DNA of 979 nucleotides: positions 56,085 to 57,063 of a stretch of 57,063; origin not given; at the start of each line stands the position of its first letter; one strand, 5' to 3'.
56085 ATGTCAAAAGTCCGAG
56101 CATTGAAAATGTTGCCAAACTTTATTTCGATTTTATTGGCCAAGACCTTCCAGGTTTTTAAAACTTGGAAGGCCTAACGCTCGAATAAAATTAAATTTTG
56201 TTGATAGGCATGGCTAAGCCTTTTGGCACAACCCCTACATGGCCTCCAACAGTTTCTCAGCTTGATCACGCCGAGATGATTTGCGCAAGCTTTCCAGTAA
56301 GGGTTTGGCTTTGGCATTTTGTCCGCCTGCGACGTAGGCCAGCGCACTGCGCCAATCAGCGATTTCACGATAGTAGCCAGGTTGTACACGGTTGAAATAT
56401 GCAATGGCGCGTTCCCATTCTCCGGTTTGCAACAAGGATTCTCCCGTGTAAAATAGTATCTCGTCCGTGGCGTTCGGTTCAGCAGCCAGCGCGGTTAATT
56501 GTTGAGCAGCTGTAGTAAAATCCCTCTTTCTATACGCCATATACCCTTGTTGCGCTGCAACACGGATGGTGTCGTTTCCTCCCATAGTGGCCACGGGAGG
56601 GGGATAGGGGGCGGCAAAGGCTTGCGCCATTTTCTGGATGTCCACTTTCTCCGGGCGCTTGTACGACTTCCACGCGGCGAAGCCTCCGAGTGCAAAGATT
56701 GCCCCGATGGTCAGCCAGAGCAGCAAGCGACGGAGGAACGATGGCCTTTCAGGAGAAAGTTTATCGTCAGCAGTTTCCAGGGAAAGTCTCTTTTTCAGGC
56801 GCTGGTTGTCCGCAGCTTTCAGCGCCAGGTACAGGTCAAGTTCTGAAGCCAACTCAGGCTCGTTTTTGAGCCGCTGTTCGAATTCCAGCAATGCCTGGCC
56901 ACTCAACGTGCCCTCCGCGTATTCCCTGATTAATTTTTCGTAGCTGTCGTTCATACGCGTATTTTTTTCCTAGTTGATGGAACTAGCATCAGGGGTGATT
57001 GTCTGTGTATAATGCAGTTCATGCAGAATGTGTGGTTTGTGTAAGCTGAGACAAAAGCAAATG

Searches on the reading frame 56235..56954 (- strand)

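Call 23: search_protein_families(library=pfam, proteins=[window:56235-56954:-])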
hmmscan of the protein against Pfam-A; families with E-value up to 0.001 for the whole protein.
window:56235-56954:- (239 aa): 3 families
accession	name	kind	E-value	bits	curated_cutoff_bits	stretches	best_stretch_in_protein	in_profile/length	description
PF13174.12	TPR_6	-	1.7e-08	35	26.3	0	167-190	3-26/33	Tetratricopeptide repeat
PF13432.12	TPR_16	-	1.2e-06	29.2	32.7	1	137-191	4-58/65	Tetratricopeptide repeat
PF14559.12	TPR_19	-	3.2e-05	24.6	25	0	143-206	4-66/68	Tetratricopeptide repeat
